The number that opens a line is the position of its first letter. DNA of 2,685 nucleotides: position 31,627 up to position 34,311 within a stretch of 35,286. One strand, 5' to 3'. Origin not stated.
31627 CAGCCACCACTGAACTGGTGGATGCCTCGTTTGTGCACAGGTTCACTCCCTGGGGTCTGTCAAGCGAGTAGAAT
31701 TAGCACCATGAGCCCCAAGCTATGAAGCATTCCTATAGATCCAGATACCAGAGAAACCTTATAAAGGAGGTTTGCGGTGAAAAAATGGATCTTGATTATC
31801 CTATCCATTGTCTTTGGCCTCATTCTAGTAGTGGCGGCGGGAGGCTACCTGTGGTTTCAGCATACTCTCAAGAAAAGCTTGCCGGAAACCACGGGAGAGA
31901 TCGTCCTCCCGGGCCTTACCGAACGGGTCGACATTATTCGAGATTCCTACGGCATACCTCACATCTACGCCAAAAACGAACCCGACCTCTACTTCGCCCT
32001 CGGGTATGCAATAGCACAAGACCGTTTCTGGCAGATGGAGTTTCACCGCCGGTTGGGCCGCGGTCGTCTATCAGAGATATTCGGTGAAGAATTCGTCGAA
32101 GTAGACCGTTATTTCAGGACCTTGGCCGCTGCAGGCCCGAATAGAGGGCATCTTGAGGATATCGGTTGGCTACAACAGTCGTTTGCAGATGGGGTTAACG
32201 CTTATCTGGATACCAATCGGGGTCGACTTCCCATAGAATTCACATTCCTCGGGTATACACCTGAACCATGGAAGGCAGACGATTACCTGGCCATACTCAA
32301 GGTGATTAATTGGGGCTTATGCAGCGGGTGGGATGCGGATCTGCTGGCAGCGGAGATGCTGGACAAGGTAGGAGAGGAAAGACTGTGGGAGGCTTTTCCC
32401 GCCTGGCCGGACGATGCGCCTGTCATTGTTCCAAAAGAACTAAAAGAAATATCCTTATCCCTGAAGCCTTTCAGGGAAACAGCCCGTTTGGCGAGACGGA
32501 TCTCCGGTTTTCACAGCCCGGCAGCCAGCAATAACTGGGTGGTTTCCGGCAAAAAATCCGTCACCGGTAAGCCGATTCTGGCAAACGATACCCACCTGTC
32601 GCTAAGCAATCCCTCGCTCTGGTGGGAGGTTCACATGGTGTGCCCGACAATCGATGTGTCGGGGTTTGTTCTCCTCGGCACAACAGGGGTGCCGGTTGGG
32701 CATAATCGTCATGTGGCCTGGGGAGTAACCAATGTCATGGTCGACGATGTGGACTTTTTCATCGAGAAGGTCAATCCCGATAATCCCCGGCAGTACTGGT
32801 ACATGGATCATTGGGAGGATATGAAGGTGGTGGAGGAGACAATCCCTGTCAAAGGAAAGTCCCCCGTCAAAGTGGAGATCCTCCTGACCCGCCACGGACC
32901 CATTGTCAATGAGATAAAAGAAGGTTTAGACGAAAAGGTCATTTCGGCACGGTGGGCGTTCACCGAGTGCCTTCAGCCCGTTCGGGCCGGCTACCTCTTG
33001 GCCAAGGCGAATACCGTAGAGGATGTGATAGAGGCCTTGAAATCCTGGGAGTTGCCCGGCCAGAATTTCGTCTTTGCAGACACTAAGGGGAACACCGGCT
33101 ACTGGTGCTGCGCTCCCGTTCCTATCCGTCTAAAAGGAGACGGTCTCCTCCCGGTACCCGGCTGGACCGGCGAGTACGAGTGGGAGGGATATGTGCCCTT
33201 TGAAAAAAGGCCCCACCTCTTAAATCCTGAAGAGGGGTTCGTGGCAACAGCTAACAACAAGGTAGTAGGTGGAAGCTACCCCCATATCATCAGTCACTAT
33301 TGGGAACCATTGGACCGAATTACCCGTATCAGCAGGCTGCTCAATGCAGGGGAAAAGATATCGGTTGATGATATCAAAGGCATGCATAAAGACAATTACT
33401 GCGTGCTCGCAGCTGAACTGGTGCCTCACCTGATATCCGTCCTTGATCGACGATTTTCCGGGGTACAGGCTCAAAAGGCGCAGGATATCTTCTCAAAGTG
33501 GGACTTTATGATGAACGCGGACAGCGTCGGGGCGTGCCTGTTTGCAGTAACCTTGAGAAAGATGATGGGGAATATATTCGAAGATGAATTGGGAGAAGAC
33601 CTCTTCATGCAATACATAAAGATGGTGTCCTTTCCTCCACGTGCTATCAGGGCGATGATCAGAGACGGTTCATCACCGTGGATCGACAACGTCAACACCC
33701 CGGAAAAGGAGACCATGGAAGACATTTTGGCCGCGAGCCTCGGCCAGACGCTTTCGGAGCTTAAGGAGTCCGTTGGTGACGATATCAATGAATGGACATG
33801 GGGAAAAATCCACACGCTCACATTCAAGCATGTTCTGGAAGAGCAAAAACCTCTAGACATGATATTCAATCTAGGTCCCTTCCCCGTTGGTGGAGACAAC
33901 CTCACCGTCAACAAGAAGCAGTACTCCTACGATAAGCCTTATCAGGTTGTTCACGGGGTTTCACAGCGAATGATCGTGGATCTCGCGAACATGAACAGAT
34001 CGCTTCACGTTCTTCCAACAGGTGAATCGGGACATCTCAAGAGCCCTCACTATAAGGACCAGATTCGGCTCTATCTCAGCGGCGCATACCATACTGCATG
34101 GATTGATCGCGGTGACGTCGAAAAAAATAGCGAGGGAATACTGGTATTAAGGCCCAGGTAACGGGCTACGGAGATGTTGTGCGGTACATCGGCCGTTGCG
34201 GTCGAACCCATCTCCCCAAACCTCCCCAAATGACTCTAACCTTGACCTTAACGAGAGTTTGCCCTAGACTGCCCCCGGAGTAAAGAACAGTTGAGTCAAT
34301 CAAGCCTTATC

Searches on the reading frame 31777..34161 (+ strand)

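Call 7: search_protein_families(library=pfam, proteins=[window:31777-34161:+], max_evalue=0.01)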
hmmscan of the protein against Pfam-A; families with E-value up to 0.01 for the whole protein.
window:31777-34161:+ (794 aa): 1 family
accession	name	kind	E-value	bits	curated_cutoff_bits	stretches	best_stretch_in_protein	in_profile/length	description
PF01804.23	Penicil_amidase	-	5.1e-229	763.2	21.3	1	51-782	2-674/675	Penicillin amidase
